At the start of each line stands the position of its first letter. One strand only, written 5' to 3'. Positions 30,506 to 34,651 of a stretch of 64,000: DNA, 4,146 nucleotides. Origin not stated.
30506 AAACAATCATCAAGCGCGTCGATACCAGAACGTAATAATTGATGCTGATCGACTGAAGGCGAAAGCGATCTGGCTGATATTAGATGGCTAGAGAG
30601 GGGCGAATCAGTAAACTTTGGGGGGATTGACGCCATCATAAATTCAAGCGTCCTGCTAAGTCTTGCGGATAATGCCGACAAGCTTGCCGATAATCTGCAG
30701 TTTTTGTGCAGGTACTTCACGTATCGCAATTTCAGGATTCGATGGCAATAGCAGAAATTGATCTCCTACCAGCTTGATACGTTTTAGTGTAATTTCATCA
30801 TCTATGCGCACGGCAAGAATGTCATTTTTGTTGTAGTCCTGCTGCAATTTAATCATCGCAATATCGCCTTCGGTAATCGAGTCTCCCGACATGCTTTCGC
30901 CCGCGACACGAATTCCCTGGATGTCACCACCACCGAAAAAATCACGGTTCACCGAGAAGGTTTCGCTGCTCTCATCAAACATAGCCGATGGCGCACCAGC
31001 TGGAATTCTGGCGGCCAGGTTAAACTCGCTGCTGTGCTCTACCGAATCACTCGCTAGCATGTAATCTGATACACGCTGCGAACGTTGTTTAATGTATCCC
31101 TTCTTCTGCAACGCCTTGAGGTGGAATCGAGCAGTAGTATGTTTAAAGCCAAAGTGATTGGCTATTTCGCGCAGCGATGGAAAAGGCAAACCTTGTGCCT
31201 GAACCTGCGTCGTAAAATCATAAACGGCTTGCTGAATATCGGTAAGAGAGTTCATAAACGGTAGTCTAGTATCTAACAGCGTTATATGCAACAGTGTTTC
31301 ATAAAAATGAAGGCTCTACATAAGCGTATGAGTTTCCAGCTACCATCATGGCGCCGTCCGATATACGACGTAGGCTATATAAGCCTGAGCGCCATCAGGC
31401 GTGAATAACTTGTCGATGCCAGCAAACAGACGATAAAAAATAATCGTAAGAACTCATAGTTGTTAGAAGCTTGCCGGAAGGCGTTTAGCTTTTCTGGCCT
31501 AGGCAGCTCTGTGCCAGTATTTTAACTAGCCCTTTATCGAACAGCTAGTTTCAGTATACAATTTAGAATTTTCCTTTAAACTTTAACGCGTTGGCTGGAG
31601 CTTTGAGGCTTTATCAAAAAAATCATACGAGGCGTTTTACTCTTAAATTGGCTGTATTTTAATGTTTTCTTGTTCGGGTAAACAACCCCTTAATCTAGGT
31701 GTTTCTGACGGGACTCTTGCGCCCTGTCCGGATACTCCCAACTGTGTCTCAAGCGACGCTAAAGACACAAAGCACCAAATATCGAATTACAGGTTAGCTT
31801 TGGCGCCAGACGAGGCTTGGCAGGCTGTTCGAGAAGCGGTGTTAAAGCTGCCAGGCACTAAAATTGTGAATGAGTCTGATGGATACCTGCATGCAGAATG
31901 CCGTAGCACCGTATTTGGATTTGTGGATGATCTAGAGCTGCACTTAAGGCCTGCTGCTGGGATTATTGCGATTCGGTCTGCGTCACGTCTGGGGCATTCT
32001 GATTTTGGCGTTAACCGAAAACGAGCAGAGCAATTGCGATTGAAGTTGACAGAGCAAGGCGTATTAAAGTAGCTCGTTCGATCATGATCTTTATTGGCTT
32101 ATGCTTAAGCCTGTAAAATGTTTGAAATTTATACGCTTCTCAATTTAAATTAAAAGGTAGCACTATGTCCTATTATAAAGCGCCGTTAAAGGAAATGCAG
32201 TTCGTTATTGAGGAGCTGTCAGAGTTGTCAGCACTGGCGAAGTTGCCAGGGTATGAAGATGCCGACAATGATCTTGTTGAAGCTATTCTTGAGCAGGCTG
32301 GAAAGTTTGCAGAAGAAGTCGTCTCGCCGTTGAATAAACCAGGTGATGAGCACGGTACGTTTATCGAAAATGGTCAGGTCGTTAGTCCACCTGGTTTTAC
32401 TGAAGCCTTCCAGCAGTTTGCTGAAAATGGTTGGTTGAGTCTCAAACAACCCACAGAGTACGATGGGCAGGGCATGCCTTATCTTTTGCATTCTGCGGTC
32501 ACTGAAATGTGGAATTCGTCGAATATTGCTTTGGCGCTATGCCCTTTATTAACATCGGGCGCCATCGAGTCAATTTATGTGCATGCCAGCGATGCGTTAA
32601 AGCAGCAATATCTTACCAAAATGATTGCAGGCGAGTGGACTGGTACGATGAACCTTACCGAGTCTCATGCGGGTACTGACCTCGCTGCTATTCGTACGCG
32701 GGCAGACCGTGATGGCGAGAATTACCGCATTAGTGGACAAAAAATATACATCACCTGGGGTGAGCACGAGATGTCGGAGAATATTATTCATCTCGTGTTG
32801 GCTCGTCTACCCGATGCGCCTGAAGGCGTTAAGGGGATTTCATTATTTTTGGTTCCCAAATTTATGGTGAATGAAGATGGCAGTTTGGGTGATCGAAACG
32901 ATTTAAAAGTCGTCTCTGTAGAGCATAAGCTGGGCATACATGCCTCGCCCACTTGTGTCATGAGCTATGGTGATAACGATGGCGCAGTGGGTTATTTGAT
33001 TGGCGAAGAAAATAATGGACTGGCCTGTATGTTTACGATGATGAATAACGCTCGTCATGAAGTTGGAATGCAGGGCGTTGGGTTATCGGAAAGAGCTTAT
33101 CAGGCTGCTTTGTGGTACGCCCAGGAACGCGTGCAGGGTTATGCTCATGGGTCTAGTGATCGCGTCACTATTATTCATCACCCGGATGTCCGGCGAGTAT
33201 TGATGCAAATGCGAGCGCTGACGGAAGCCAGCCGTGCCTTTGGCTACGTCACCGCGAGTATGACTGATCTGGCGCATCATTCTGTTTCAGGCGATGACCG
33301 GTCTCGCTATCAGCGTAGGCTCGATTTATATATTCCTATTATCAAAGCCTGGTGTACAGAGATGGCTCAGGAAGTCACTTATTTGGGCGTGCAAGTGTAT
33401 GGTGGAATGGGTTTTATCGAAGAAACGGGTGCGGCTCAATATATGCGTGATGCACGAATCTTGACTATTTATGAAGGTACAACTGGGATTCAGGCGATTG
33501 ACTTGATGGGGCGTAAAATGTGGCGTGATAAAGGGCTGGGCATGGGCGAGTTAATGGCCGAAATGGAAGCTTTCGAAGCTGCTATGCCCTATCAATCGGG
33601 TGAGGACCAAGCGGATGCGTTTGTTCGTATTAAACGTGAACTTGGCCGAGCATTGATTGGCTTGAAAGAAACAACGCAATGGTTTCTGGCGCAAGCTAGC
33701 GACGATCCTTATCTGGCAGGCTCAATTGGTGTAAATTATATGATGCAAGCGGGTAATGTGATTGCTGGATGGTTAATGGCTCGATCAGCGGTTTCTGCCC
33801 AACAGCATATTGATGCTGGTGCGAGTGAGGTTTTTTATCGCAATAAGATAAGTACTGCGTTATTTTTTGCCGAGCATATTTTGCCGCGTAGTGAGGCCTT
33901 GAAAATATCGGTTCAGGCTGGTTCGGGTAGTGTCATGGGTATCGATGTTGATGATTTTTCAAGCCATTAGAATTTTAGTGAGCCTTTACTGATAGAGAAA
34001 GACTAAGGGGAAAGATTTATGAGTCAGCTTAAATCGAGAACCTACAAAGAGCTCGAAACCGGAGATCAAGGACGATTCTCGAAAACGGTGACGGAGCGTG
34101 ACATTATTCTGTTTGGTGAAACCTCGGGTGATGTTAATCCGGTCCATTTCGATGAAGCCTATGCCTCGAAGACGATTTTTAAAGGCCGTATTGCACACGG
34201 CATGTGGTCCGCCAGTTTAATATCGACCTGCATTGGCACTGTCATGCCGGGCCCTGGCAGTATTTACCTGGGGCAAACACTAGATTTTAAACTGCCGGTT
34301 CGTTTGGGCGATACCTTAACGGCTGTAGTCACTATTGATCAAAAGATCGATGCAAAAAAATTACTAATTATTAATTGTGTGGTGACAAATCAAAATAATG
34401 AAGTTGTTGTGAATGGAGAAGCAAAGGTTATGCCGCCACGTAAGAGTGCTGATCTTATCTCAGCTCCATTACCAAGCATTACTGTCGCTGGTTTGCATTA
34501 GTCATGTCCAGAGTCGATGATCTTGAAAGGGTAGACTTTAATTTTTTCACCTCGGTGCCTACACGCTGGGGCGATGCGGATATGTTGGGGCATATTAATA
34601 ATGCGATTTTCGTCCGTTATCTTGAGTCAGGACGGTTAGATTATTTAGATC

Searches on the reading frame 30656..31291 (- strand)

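Call 72: search_protein_families(library=pfam, proteins=[window:30656-31291:-], max_evalue=0.01)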
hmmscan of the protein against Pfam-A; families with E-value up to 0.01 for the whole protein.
window:30656-31291:- (211 aa): 8 families
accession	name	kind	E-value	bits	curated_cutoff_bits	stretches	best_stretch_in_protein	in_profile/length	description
PF00717.28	Peptidase_S24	-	3.3e-22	78.8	23.3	1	94-205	4-116/116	Peptidase S24-like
PF01726.22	LexA_DNA_bind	-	3.4e-11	43.2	23.7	1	13-71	1-60/65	LexA DNA binding domain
PF13730.12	HTH_36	-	3e-05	24.2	25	1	32-67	21-55/55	Helix-turn-helix domain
PF00392.27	GntR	-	0.0011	19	27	1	34-73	21-60/64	Bacterial regulatory proteins, gntR family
PF13412.12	HTH_24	-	0.0025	17.8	21.9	1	39-68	19-48/48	Winged helix-turn-helix DNA-binding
PF09339.16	HTH_IclR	-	0.0051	17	22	1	39-70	20-51/52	IclR helix-turn-helix domain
PF16365.12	EutK_C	-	0.0052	17.2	27.5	1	39-73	16-50/52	Ethanolamine utilization protein EutK C-terminus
PF04703.18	FaeA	-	0.0072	17.1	20.7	0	41-70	19-48/62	FaeA-like protein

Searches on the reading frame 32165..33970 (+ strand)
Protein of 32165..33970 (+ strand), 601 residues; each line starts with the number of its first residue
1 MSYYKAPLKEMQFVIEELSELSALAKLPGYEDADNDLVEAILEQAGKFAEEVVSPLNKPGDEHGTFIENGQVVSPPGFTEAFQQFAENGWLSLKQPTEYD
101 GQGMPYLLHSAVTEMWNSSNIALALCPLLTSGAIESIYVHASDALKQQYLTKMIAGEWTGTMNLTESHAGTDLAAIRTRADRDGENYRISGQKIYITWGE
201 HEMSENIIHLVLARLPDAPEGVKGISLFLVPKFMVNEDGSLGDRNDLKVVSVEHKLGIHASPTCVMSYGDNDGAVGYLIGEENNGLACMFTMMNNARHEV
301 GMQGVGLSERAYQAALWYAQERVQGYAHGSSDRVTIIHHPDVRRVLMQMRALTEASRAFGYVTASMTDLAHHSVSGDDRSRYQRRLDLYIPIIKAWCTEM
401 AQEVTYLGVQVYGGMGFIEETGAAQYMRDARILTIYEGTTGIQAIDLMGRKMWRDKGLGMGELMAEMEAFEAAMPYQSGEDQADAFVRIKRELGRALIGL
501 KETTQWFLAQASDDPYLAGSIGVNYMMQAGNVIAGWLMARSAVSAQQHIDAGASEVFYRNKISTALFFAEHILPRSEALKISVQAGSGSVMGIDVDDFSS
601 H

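Call 72: search_protein_families(library=pfam, proteins=[window:32165-33970:+], max_evalue=0.01)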
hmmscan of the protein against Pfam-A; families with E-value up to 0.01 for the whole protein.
window:32165-33970:+ (601 aa): 6 families
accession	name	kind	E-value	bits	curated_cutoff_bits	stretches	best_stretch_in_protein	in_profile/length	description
PF12806.12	Acyl-CoA_dh_C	-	1.6e-27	96.5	30.3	1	463-593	1-123/124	Acetyl-CoA dehydrogenase C-terminal like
PF00441.29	Acyl-CoA_dh_1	-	1.1e-23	84.5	22.4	1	283-446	1-144/150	Acyl-CoA dehydrogenase, C-terminal domain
PF02771.21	Acyl-CoA_dh_N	-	2.9e-13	50.6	22.9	1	39-157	5-113/113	Acyl-CoA dehydrogenase, N-terminal domain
PF02770.24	Acyl-CoA_dh_M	-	3.5e-11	43.6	33.3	1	162-267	2-93/97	Acyl-CoA dehydrogenase, middle domain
PF22924.1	ACOX_C_alpha1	-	8.3e-08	32.6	27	1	292-440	3-157/169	Acyl-CoA oxidase, C-alpha1 domain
PF08028.16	Acyl-CoA_dh_2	-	1.3e-06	29.1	22.7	1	301-439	4-132/134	Acyl-CoA dehydrogenase, C-terminal domain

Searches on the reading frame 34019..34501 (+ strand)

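Call 72: search_protein_families(library=pfam, proteins=[window:34019-34501:+], max_evalue=0.01)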
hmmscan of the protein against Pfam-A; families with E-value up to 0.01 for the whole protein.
window:34019-34501:+ (160 aa): 2 families
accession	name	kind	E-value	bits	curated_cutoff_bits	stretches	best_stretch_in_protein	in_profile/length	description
PF01575.25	MaoC_dehydratas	-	9.1e-22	77.4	27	1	21-114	15-109/123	MaoC like domain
PF13452.11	FAS1_DH_region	-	1.5e-09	38.6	22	1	20-131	10-130/132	FAS1-like, dehydratase domain region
